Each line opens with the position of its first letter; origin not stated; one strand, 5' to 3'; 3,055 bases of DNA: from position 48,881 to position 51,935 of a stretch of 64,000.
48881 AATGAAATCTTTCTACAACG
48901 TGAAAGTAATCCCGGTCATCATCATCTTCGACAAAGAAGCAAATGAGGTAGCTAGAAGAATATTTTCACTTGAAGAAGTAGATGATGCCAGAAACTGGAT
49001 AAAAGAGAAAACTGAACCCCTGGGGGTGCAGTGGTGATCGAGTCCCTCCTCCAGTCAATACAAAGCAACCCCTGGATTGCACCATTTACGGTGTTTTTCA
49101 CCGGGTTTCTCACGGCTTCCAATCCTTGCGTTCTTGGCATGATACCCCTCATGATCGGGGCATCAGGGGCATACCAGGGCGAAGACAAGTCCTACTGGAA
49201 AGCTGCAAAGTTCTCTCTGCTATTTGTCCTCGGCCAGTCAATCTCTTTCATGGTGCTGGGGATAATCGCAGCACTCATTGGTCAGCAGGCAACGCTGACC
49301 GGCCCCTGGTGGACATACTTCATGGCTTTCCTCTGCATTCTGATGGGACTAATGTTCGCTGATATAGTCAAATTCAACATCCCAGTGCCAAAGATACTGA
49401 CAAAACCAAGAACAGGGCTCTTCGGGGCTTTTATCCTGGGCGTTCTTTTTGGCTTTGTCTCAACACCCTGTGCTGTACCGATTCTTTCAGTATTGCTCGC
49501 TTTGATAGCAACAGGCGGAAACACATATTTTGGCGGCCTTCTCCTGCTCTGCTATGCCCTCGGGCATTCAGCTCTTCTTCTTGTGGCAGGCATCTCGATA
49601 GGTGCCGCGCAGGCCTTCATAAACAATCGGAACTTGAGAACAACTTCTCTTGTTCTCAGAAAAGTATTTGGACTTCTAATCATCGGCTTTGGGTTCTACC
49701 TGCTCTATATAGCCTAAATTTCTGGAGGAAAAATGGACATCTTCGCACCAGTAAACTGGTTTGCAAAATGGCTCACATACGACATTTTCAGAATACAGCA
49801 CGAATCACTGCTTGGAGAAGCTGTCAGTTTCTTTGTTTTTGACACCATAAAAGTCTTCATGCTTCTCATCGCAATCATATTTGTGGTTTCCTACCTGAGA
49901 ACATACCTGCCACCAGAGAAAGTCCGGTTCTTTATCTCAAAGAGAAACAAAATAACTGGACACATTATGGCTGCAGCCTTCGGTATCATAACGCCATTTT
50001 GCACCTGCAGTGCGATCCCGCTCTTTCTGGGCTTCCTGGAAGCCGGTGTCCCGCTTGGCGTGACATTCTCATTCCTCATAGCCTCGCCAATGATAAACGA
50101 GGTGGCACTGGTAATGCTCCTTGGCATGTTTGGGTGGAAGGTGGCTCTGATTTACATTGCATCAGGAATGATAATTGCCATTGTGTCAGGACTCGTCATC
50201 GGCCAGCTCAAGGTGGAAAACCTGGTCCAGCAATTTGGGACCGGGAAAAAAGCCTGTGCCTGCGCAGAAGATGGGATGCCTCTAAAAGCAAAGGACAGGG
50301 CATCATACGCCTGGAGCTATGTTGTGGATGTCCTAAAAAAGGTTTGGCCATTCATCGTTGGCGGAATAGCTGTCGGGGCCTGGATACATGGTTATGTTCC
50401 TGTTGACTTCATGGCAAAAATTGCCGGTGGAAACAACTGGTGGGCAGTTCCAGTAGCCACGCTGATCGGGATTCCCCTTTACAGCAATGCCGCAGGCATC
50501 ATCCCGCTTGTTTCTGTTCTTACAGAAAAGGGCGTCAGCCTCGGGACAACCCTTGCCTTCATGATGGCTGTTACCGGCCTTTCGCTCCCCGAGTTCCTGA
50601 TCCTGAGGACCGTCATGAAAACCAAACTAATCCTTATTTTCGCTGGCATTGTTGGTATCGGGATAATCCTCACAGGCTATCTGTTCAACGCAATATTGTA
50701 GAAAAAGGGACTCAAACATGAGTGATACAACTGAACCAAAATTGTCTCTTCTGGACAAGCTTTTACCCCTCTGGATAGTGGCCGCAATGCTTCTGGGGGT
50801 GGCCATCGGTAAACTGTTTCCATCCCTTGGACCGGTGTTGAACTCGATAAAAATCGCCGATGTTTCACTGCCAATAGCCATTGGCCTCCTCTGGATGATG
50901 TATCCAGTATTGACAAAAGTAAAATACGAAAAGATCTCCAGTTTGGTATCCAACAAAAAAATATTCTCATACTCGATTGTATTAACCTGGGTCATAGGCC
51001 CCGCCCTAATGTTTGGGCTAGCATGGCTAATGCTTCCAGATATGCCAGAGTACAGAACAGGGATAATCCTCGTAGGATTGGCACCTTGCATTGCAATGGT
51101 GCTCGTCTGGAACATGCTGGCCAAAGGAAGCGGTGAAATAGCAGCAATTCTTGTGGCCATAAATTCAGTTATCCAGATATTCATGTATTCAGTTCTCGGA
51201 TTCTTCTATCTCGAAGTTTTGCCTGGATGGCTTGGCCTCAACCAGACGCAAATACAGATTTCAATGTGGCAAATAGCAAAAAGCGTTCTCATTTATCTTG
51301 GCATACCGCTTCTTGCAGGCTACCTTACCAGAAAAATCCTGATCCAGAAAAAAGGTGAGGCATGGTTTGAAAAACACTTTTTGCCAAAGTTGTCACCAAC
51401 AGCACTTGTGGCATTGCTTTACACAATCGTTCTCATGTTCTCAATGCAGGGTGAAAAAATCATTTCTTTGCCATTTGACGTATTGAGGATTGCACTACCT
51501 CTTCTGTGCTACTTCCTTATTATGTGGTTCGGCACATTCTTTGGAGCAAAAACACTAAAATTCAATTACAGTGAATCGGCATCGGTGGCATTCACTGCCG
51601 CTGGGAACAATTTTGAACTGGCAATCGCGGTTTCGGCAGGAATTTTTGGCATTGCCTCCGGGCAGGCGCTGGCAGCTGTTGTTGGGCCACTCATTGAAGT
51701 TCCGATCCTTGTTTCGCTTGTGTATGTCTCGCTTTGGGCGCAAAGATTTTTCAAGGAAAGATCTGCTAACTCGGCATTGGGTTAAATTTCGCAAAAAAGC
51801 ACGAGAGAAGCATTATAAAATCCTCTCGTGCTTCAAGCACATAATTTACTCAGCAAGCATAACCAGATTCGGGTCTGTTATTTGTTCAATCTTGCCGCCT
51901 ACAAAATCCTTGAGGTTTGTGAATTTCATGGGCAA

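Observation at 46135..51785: Arsenic-efflux operon with an embedded extracytoplasmic thiol-disulfide relay and a secreted PQQ-propeller, but no arsC/arsA/arsD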

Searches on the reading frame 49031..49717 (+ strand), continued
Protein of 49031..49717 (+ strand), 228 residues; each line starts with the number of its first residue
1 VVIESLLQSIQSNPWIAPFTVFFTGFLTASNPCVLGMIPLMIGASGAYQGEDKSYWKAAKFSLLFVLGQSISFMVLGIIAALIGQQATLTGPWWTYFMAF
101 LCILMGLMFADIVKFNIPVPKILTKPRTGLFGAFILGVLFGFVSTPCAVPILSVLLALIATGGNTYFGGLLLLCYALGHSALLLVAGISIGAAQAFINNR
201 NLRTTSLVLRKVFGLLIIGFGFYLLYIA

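Call 25: find_related_loci(query=A1, collection=genome_contigs, flank=10000)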
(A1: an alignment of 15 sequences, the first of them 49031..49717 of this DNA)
Query A1 (228 aa) in genome_contigs; peptide patterns used: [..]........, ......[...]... (x = any residue, [..] = any of these).
543 stretches matched a pattern; 357 encode a relative of the query (tblastn E <= 1e-3); the best 80 are kept; 80 distinct loci.
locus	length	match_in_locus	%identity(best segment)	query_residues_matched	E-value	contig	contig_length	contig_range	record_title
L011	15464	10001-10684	96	1-228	2e-142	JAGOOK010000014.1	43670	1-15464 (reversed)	MAG: Caldisericia bacterium isolate Go_SlDig_bin_249 Go_SlDig_2255_length_43670_cov_18.054659, whole genome shotgun sequ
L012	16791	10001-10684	96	1-228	2e-141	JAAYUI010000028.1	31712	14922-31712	MAG: Caldisericales bacterium isolate AS27yjCOA_144 166407_AS27, whole genome shotgun sequence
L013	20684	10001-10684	94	1-228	2e-139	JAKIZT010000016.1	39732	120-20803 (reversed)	MAG: Caldisericales bacterium isolate UR.bin110 NODE_16_length_39732_cov_12.607893, whole genome shotgun sequence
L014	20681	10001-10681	67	2-228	1e-98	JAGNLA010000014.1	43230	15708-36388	MAG: Caldisericia bacterium isolate Go_SlDig_bin_19 Go_SlDig_2297_length_43230_cov_11.524697, whole genome shotgun seque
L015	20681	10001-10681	63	2-228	2e-96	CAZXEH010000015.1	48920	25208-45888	MAG TPA_asm: uncultured Caldisericales bacterium isolate binchicken_co20_338 genome assembly, contig: NODE_1687_length_4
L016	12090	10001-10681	63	2-228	3e-95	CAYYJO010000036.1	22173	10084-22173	MAG TPA_asm: uncultured Caldisericales bacterium isolate binchicken_co269_144 genome assembly, contig: NODE_2090_length_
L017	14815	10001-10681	62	2-228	5e-90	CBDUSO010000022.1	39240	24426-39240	MAG TPA_asm: uncultured bacterium isolate SRR22302365_binner12_Refined_153 genome assembly, contig: ERZ25074835.490, who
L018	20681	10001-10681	63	2-228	5e-88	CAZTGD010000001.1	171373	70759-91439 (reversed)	MAG TPA_asm: uncultured Caldisericales bacterium isolate binchicken_co8_390 genome assembly, contig: NODE_18_length_1713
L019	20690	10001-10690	56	1-228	5e-82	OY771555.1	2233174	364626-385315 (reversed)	MAG: Caldisericia bacterium isolate 048577e4-24bb-4769-bfae-6f43d69425f4 genome assembly, chromosome: 1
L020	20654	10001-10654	58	3-218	8e-81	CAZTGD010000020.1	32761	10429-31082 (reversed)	MAG TPA_asm: uncultured Caldisericales bacterium isolate binchicken_co8_390 genome assembly, contig: NODE_1656_length_32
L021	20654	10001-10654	57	3-218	5e-78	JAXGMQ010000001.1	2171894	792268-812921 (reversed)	MAG: Caldisericia bacterium isolate AnMBR.bin236 bin236_1, whole genome shotgun sequence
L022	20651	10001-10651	53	8-225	4e-65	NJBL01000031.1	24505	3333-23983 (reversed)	MAG: bacterium (candidate division B38) B3_B38 1483, whole genome shotgun sequence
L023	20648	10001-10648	51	10-226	7e-64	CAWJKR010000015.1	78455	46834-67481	MAG: Candidatus Aminicenantes bacterium isolate MFD05674.bin.2.115 genome assembly, contig: contig_83107, whole genome s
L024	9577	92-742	53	8-225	6e-64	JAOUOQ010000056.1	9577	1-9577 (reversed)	MAG: Candidatus Aminicenantes bacterium isolate 8_1_Oct_SF_Bin20 8_1_Oct_SF_Bin20_scaffold_6122_c1, whole genome shotgun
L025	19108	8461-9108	52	10-226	1e-63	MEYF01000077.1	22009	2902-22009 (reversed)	MAG: Candidatus Aminicenantes bacterium RBG_19FT_COMBO_65_30 rbg_19ft_combo_scaffold_3662, whole genome shotgun sequence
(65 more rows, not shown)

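Call 36: search_protein_families(library=ncbifam, proteins=[L008:4916-5464:+, L008:5494-5733:+, L008:5765-6106:+, L008:6256-6567:+, L008:6611-7051:+, L008:7048-7563:+, L008:7550-7987:+, L008:8001-8690:+, L008:8714-9388:+, L008:3268-4845:+], max_evalue=0.001)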
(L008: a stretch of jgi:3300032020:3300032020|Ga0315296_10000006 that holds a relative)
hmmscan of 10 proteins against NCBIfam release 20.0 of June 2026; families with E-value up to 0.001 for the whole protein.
L008:4916-5464:+ (182 aa): 4 families
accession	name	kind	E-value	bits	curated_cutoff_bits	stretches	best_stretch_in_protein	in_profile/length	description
NF003195.0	PRK04165.1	equivalog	3.1e-15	56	306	1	112-165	3-52/450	acetyl-CoA decarbonylase/synthase complex subunit gamma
TIGR01944.1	rnfB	subfamily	3.8e-06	26.6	68.7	1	116-152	39-74/190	RnfABCDGE type electron transport complex subunit B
NF005415.0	PRK06991.1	equivalog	0.00052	19.7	281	1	117-151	11-45/284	electron transport complex subunit RsxB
NF005505.0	PRK07118.1-4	equivalog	0.00091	18.8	378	0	116-152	42-78/265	Fe-S cluster domain-containing protein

L008:5494-5733:+ (79 aa): 3 families
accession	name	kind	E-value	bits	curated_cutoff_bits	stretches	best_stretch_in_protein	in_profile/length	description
TIGR00412.2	redox_disulf_2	subfamily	4.8e-29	100.6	62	1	2-76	1-75/75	MTH895/ArsE family thioredoxin-like protein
TIGR00411.1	redox_disulf_1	equivalog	2.2e-09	37.3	92.75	1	8-79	9-82/82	MJ0307 family thioredoxin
TIGR02187.2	PDO_seleno_TRX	equivalog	0.00091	18.6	185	0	7-73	137-205/209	protein disulfide oxidoreductase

L008:5765-6106:+ (113 aa): 0 families

L008:6256-6567:+ (103 aa): 1 family
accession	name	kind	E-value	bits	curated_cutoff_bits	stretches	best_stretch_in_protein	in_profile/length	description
TIGR03214.2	ura-cupin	equivalog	4.4e-05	23.1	200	1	33-103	51-125/249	(S)-ureidoglycine aminohydrolase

L008:6611-7051:+ (146 aa): 2 families
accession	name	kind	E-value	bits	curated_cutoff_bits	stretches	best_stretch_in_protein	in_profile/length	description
NF033936.1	CuZnOut_SO0444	equivalog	4.1e-07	29.5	300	1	20-137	2-118/351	SO_0444 family Cu/Zn efflux transporter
NF040736.1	efflux_SaoE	equivalog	0.00012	21.4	325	1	15-140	7-131/352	efflux transporter SaoE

L008:7048-7563:+ (171 aa): 0 families

L008:7550-7987:+ (145 aa): 14 families
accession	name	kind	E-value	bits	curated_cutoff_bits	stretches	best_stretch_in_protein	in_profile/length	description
TIGR01068.1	thioredoxin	equivalog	4.2e-15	55.7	96.8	1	55-141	14-99/101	thioredoxin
NF006898.0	PRK09381.1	equivalog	3.9e-09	36.9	138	1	56-134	22-99/109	thioredoxin TrxA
NF008229.0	PRK10996.1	equivalog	3.5e-08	33.3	125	1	51-141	48-137/141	thioredoxin TrxC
NF045694.1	seleno_TsoB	exception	2e-06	26.2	805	1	53-141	472-570/572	rhodanese/DsbD fusion-like selenoprotein TsoB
NF002854.0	PRK03147.1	subfamily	4.5e-06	26.7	170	0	6-94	14-102/176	thiol-disulfide oxidoreductase ResA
NF047697.1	ThioredTrxAClost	equivalog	7.1e-06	26.1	140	1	55-124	17-85/105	thioredoxin TrxA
TIGR01126.1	pdi_dom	equivalog_domain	8.3e-06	26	107.2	1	54-142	13-104/105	protein disulfide-isomerase domain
TIGR02187.2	PDO_seleno_TRX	equivalog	3.3e-05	23.3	185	1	59-128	24-91/209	protein disulfide oxidoreductase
TIGR00411.1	redox_disulf_1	equivalog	0.00016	21.7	92.75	1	66-140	10-79/82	MJ0307 family thioredoxin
NF041202.1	StoA_CxxC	exception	0.00025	21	210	0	8-92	11-89/163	endospore biogenesis thiol-disulfide oxidoreductase StoA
TIGR01130.1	ER_PDI_fam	subfamily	0.00026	20.7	344.25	1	41-121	349-429/476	protein disulfide-isomerase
NF040730.1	CxCC_doxin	equivalog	0.00052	19.7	65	1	65-107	9-51/83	thioredoxin-like (seleno)protein SaoT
NF043050.1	DisulfRedDsbH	equivalog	0.00058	20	190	0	20-128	22-146/166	disulfide reductase DsbH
NF045809.1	seleno_TsoX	equivalog_domain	0.00068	19.8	52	0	60-119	6-62/82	HSGNPxU motif (seleno)protein TsoX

L008:8001-8690:+ (229 aa): 3 families
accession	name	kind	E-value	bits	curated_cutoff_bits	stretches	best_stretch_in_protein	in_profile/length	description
NF001419.0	PRK00293.1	subfamily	3.2e-23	82.2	330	1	14-225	167-381/574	protein-disulfide reductase DsbD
NF045694.1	seleno_TsoB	exception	9e-20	70.3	805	1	18-196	183-364/572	rhodanese/DsbD fusion-like selenoprotein TsoB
NF040495.1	tranport_ArsG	equivalog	3.6e-11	42.9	200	1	18-227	5-222/225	aromatic aminobenezylarsenical efflux permease ArsG family transporter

L008:8714-9388:+ (224 aa): 1 family
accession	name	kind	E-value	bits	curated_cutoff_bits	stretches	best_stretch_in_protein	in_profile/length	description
NF045648.2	2X_seleno_MbdU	exception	7.5e-19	68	600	1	38-220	90-269/468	metal-binding double selenoprotein MbdU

L008:3268-4845:+ (525 aa): 2 families
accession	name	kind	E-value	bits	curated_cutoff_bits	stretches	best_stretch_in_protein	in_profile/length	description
NF033936.1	CuZnOut_SO0444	equivalog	2.1e-25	89.6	300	2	63-186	13-134/351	SO_0444 family Cu/Zn efflux transporter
NF040736.1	efflux_SaoE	equivalog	4.4e-21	75.5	325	2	62-191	22-148/352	efflux transporter SaoE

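Call 61: search_dna_similar(query=window:49031-49717:+, collection=plasmids, mode=protein, max_evalue=1e-8, max_rows=25)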
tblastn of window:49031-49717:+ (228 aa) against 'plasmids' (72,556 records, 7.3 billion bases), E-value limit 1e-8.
Records with a match: 30; places in all: 30; records where one place covers at least 80% of the query: 16.
Best place of each record, by identity: <60% 30.
By first word of the organism name: Arthrobacter 6; Paracoccus 5; Paraburkholderia 5; Cupriavidus 3; Afipia 2; Acetoanaerobium 1; Planococcus 1; Pseudarthrobacter 1; Paenarthrobacter 1; Cryobacterium 1; and 4 more.
By predicted mobility (MOB-suite, as given by PLSDB): non-mobilizable 12; conjugative 12; mobilizable 6.
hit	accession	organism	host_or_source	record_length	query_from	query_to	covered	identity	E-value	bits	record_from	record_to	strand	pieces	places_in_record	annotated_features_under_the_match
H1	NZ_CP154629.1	Acetoanaerobium noterae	cell culture,Sludge of a digestion ...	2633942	22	199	78%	37.0%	1e-23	105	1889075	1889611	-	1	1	none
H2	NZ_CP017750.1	Cupriavidus sp. USMAA2-4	cell culture,Sungai Pinang, Penang, ...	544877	1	191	84%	33.2%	8e-11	68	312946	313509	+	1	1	cytochrome c biogenesis protein CcdA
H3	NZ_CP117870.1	Arthrobacter agilis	cell culture,Middle part of the water ...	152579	4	208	90%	30.8%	9e-11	68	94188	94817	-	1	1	cytochrome c biogenesis protein CcdA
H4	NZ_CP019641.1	Planococcus lenghuensis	whole organism,crude oil-contamination ...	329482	7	203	86%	31.5%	7e-12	71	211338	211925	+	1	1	cytochrome c biogenesis CcdA family protein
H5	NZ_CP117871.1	Arthrobacter agilis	cell culture,Middle part of the water ...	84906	8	204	86%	30.6%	2e-10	67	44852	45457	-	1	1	cytochrome c biogenesis protein CcdA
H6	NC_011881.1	Pseudarthrobacter chlorophenolicus A6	-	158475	24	200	78%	34.1%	1e-9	65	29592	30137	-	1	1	cytochrome c biogenesis protein CcdA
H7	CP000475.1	Paenarthrobacter aurescens TC1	-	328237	25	208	81%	32.5%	3e-9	64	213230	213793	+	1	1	ccdA: cytochrome c biogenesis membrane protein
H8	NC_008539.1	Arthrobacter sp. FB24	-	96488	25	207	80%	32.6%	4e-10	66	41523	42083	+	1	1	cytochrome c biogenesis protein CcdA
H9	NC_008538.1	Arthrobacter sp. FB24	-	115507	25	207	80%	32.6%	4e-10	66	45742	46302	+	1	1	cytochrome c biogenesis protein CcdA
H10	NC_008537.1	Arthrobacter sp. FB24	-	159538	25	207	80%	32.6%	4e-10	66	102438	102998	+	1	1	cytochrome c biogenesis protein CcdA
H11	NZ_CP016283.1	Cryobacterium arcticum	-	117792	25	208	81%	32.1%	7e-9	62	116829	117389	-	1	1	cytochrome c biogenesis CcdA family protein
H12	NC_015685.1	Afipia carboxidovorans OM5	-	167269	1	180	79%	32.8%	3e-10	67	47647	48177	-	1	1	cytochrome c biogenesis protein CcdA | thioredoxin family protein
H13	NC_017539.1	Afipia carboxidovorans OM4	-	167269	1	180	79%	32.8%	3e-10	67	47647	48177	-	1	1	cytochrome c biogenesis protein CcdA | thioredoxin family protein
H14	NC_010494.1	Arthrobacter sp. AK-1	-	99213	31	207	78%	33.2%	2e-10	67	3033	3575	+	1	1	cytochrome c biogenesis protein CcdA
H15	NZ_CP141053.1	Paracoccus denitrificans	-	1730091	22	199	78%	32.5%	7e-9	62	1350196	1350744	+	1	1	none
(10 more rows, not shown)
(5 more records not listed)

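Call 62: get_annotated_region(hit=H1, flank=6000)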
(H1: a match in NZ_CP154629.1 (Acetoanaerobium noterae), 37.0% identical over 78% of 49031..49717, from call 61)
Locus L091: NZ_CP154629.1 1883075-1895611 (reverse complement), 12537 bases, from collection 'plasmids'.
description: Acetoanaerobium noterae strain DSL2 plasmid pTPELB2, complete sequence
organism: Acetoanaerobium noterae (NCBI taxid 745369)
taxonomy: Bacteria; Bacillota; Clostridia; Peptostreptococcales; Filifactoraceae; Acetoanaerobium; Acetoanaerobium noterae
host: -; source: cell culture,Sludge of a digestion tower of a wastewater treatment plant; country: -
typing (MOB-suite, as given by PLSDB): non-mobilizable
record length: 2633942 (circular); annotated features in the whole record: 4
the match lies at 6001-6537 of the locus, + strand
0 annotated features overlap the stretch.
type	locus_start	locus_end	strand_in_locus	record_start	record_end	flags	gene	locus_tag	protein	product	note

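Call 64: search_solved_structures(query=window:49031-49717:+, max_evalue=0.01)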
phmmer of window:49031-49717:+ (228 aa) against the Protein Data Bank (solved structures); distinct sequences matched with E-value up to 0.01: 0.

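Call 68: search_solved_structures(query=A1, max_evalue=1, show_alignments=1)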
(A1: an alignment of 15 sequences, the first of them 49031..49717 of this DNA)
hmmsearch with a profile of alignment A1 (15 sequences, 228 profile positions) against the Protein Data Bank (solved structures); distinct sequences matched with E-value up to 1: 1.
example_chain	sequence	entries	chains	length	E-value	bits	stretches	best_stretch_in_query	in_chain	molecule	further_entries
5vkv_A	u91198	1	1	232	3.1e-13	52.8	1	17-225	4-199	Cytochrome c-type biogenesis protein CcdA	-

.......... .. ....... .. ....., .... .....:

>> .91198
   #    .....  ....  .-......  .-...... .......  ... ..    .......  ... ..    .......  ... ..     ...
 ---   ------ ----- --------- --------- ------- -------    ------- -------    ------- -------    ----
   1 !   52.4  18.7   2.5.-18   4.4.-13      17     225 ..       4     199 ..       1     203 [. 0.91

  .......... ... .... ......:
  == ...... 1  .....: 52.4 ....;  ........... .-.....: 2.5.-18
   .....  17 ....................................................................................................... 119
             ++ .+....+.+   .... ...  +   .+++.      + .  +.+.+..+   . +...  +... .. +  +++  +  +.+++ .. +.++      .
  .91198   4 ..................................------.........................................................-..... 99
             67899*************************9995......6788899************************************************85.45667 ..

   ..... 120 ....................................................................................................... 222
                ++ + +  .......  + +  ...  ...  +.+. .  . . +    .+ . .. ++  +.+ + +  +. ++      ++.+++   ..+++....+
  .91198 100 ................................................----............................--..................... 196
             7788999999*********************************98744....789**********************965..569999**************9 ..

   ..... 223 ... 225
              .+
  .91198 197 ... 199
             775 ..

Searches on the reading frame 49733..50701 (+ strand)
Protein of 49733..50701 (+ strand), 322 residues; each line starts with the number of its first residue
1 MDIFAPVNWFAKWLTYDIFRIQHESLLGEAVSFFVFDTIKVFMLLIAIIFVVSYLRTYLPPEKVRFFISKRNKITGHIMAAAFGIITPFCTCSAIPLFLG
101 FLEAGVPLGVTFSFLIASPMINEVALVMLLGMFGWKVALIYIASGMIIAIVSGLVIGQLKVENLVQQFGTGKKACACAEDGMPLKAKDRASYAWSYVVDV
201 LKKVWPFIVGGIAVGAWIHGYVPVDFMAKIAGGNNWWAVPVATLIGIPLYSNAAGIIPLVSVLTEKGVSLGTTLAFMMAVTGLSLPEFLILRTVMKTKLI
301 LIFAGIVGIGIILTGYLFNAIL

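Call 3: search_protein_families(library=pfam, proteins=[window:49733-50701:+], max_evalue=0.01)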
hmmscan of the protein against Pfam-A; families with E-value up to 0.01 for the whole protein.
window:49733-50701:+ (322 aa): 1 family
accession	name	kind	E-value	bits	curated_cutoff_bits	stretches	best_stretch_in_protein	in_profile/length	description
PF03773.19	ArsP_1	-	1.3e-74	251.4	32.3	1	27-319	2-293/294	Predicted permease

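Call 4: search_protein_families(library=ncbifam, proteins=[window:49733-50701:+], max_evalue=0.01)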
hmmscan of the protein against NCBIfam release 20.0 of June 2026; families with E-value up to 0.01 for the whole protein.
window:49733-50701:+ (322 aa): 3 families
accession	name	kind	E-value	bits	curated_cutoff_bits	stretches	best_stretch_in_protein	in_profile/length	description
NF040736.1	efflux_SaoE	equivalog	2e-35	122.7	325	1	45-322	22-298/352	efflux transporter SaoE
NF033936.1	CuZnOut_SO0444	equivalog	1.4e-26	93.5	300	1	47-321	14-312/351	SO_0444 family Cu/Zn efflux transporter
NF037962.1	arsenic_eff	subfamily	2.5e-05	23.8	100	1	37-164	1-123/287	arsenic efflux protein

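Call 67: search_solved_structures(query=window:49733-50701:+, max_evalue=0.01)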
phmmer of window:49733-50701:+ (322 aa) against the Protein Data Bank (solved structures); distinct sequences matched with E-value up to 0.01: 0.

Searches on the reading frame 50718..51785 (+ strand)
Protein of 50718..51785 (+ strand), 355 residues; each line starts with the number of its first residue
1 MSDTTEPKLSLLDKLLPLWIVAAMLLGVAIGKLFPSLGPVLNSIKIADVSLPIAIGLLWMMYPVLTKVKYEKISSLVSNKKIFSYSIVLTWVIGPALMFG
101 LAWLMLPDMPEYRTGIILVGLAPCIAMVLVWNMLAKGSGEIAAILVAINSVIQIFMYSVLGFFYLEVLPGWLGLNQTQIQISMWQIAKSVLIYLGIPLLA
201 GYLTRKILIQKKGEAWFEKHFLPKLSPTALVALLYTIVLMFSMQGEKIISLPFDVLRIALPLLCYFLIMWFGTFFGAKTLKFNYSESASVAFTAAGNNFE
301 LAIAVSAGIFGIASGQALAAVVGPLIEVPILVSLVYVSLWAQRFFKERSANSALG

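Call 3: search_protein_families(library=pfam, proteins=[window:50718-51785:+], max_evalue=0.01)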
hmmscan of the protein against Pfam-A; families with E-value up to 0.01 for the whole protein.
window:50718-51785:+ (355 aa): 1 family
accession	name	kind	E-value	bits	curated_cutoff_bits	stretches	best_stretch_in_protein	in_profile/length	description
PF01758.21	SBF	-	1.9e-54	184.7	24.3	1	54-250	1-190/191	Sodium Bile acid symporter family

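Call 4: search_protein_families(library=ncbifam, proteins=[window:50718-51785:+], max_evalue=0.01)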
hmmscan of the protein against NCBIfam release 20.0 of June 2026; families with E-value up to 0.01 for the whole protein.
window:50718-51785:+ (355 aa): 1 family
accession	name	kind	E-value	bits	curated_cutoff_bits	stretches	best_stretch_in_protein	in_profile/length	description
TIGR00832.1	acr3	equivalog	5.9e-126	420.2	282.8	1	9-337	1-326/327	ACR3 family arsenite efflux transporter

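Call 66: search_solved_structures(query=window:50718-51785:+, max_evalue=0.001, show_alignments=1)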
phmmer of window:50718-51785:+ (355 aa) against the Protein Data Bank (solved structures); distinct sequences matched with E-value up to 0.001: 0.
